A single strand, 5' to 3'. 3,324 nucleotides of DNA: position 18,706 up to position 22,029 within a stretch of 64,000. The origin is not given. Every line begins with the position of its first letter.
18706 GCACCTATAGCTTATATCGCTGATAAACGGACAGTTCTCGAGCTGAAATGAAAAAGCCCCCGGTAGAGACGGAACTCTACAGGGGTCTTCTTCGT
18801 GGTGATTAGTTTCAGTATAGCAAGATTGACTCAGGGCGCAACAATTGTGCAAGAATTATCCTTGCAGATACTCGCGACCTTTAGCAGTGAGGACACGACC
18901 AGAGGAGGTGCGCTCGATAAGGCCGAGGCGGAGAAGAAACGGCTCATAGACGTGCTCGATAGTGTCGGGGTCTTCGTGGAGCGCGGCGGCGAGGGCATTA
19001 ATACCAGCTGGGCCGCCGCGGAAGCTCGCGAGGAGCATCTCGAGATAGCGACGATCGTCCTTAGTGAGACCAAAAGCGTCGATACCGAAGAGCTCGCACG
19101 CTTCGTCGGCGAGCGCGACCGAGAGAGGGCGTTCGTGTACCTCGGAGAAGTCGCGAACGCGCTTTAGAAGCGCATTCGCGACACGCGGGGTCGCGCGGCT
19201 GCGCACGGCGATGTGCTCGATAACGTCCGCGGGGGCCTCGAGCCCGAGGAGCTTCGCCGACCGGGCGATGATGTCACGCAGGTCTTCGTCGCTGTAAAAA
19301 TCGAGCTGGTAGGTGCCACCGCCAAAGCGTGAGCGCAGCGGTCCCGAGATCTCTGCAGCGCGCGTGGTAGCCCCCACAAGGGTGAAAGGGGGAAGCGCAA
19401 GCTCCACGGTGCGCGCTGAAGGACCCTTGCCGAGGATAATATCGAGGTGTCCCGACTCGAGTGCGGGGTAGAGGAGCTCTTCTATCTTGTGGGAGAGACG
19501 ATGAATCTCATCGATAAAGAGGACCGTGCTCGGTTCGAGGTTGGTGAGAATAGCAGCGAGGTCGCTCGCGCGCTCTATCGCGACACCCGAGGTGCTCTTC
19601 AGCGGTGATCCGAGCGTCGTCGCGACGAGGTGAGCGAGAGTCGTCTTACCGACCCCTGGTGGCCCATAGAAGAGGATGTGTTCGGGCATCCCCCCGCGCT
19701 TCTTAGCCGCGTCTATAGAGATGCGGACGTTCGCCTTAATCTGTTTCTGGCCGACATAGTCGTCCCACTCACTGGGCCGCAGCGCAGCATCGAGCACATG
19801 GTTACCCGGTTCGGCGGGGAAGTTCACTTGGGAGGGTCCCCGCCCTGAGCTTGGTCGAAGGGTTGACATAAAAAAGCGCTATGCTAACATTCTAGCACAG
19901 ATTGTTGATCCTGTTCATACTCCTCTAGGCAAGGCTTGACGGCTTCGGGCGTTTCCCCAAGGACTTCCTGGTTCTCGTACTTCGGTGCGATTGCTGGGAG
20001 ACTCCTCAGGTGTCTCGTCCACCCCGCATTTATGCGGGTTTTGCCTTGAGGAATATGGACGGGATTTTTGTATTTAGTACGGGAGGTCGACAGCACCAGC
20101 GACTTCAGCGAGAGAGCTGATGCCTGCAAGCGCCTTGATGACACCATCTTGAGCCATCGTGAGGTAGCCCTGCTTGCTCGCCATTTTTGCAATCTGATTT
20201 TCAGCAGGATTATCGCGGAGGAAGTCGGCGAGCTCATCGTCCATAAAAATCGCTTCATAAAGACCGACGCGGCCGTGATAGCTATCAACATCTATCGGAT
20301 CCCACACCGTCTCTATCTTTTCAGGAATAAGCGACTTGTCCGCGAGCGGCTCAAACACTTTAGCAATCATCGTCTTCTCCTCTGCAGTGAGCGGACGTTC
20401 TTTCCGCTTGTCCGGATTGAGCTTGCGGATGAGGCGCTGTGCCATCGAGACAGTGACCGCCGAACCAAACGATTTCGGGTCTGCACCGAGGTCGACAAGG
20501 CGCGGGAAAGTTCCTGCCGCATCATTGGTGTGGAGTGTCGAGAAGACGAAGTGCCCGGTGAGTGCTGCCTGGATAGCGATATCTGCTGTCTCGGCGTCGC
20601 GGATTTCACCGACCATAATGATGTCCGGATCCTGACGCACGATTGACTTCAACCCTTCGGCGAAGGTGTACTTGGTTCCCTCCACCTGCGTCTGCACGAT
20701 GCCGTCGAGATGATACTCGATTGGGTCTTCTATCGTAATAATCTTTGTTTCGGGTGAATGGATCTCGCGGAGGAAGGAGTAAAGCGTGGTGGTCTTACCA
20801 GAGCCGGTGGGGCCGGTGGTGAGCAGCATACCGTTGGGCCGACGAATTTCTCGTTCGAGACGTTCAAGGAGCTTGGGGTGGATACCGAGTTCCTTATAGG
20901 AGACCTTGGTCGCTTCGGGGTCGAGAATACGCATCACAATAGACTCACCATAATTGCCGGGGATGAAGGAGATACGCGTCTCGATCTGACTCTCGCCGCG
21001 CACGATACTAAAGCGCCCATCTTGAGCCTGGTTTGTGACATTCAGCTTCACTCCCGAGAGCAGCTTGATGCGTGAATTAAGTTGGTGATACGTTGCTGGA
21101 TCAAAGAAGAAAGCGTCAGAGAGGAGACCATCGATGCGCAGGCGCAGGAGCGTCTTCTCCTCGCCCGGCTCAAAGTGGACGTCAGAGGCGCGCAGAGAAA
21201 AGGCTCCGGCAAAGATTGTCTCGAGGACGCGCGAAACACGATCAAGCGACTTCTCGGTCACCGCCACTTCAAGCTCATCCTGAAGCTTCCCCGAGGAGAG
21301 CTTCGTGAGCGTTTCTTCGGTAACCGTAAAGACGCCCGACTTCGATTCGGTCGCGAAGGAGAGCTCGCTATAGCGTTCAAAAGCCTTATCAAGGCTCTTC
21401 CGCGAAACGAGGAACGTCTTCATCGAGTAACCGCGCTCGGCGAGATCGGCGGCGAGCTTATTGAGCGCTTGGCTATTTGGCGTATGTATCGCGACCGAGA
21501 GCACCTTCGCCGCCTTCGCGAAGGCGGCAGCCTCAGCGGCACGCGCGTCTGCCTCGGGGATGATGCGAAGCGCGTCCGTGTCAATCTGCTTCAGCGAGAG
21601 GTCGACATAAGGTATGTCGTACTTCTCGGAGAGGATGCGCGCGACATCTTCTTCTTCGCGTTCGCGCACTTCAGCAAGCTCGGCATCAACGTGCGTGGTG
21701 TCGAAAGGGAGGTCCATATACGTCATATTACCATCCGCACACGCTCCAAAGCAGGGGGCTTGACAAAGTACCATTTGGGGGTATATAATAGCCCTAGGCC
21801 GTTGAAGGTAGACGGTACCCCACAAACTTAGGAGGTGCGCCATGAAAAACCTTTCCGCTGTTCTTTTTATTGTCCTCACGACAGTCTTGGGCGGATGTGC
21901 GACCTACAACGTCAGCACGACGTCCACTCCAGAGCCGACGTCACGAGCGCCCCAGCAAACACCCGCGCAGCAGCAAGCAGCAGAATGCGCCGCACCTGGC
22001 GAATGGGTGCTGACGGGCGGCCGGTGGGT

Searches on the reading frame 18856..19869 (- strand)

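Call 33: search_protein_families(library=pfam, proteins=[window:18856-19869:-], max_evalue=0.001)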
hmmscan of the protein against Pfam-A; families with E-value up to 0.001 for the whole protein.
window:18856-19869:- (337 aa): 12 families
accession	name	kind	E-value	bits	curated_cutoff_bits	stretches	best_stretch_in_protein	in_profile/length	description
PF05496.18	RuvB_N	-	2.4e-65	219.6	27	1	30-183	1-154/159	Holliday junction DNA helicase RuvB P-loop domain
PF05491.19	RuvB_C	-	3.4e-26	91.4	24.7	1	266-336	2-72/72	RuvB C-terminal winged helix domain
PF17864.7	AAA_lid_4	-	4.4e-20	71.7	27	1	192-264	1-74/74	RuvB AAA lid domain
PF00004.35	AAA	-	6e-19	69.2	21.2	1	65-182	1-123/131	ATPase family associated with various cellular activities (AAA)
PF07728.20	AAA_5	-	8.2e-09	36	22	1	64-182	1-139/139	AAA domain (dynein-related subfamily)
PF13401.12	AAA_22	-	1.4e-06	29.1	27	0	64-87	7-30/130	AAA domain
PF13191.12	AAA_16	-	7.4e-06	27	32.6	0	57-88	19-50/167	AAA ATPase domain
PF01078.27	Mg_chelatase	-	8.8e-06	25.7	20.3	0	38-87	5-47/207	Magnesium chelatase, subunit ChlI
PF07724.20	AAA_2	-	4.8e-05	23.9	27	0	112-143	74-105/166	AAA domain (Cdc48 subfamily)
PF20720.3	nSTAND3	-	0.00036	20.7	27.2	1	63-121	18-73/155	Novel STAND NTPase 3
PF00910.28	RNA_helicase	-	0.00052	20.9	21.5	0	65-133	1-71/105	RNA helicase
PF06068.19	TIP49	-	0.00053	19.7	23.8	0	36-90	24-78/347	TIP49 P-loop domain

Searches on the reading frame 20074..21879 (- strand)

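Call 33: search_protein_families(library=pfam, proteins=[window:20074-21879:-], max_evalue=0.001)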
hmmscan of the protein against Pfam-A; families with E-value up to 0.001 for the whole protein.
window:20074-21879:- (601 aa): 4 families
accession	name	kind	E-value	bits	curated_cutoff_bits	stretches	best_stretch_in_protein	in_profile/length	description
PF00437.27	T2SSE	-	1.2e-98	330.7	24.9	1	210-593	3-368/370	Type II/IV secretion system protein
PF05157.20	MshEN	-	3.7e-08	33.7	23.1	1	87-171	1-84/90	MshEN domain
PF25199.1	nSTAND_NTPase5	-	7.3e-05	23.1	34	1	329-398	20-93/145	Novel STAND NTPase 5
PF13191.12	AAA_16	-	0.00052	21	32.6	0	338-418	13-83/167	AAA ATPase domain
